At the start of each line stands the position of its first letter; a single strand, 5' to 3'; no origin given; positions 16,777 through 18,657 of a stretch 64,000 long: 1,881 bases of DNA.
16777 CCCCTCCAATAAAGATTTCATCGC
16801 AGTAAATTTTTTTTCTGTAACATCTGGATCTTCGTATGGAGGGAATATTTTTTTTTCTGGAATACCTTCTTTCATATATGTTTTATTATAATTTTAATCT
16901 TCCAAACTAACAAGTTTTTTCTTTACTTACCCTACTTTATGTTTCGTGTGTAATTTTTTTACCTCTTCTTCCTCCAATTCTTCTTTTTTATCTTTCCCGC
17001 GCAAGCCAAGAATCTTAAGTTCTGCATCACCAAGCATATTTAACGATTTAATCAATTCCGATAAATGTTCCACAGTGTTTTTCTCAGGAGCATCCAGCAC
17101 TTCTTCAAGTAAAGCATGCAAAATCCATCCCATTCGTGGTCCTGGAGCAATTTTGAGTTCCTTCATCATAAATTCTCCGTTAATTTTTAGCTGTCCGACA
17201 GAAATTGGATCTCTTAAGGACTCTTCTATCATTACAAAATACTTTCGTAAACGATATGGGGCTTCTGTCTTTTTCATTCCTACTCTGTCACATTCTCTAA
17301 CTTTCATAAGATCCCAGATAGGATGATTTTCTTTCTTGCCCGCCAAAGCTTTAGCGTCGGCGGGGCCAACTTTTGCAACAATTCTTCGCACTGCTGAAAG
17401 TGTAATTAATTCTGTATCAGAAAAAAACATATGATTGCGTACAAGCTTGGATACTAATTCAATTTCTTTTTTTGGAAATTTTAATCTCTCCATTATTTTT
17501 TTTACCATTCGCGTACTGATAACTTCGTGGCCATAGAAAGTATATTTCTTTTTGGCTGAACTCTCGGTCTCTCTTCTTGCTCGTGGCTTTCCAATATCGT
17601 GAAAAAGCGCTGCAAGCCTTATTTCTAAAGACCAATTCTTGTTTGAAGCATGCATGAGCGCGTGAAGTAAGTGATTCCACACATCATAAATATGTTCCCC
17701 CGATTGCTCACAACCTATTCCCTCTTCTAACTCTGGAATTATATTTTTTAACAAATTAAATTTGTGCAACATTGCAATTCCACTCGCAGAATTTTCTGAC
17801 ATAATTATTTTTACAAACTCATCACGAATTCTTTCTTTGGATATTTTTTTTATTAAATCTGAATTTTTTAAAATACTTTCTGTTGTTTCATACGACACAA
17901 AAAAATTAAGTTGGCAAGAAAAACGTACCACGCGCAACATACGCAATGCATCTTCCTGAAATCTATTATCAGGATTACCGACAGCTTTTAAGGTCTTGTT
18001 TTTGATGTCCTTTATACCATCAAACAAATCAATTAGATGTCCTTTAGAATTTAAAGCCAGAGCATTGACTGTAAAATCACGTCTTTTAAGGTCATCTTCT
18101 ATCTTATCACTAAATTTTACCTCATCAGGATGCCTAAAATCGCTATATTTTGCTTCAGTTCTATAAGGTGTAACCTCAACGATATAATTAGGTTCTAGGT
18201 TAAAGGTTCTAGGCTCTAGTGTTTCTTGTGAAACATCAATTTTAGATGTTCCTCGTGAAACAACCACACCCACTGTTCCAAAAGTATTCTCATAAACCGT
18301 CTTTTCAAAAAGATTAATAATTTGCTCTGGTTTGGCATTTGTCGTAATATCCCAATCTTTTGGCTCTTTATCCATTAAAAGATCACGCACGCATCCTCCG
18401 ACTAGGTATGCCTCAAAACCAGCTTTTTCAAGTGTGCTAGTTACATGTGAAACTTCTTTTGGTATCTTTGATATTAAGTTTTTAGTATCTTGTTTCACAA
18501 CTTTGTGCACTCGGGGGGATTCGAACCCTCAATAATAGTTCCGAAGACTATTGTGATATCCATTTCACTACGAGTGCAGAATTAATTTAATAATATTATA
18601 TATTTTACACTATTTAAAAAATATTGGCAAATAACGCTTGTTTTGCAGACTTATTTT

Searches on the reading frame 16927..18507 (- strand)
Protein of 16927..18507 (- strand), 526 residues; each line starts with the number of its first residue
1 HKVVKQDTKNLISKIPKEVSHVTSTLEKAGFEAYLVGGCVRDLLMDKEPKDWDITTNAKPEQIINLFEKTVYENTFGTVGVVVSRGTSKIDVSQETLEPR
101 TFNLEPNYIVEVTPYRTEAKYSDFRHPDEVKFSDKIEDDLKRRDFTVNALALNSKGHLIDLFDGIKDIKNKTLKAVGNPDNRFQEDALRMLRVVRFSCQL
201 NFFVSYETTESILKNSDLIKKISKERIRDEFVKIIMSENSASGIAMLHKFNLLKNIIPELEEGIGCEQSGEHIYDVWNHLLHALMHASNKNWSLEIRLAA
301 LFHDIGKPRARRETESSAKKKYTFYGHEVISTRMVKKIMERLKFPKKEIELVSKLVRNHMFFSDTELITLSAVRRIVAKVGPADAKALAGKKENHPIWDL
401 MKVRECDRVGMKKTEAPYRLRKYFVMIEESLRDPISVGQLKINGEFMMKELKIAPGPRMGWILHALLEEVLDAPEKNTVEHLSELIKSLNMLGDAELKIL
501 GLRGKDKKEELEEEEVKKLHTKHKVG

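Call 17: search_protein_families(library=pfam, proteins=[window:16927-18507:-], max_evalue=0.00001)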
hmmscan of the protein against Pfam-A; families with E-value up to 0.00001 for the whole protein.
window:16927-18507:- (526 aa): 4 families
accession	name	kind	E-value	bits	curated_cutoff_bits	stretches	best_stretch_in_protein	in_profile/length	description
PF01743.26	PolyA_pol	-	2.1e-36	125.5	23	1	33-173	1-125/126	Poly A polymerase head domain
PF12627.12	PolyA_pol_RNAbd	-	2e-18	66.3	22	1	201-262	1-62/64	Probable RNA and SrmB- binding site of polymerase A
PF01966.28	HD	-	2.3e-12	47.7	22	1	276-372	1-93/116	HD domain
PF13735.12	tRNA_NucTran2_2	-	1.9e-07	31.6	27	0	439-485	102-148/149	tRNA nucleotidyltransferase domain 2 putative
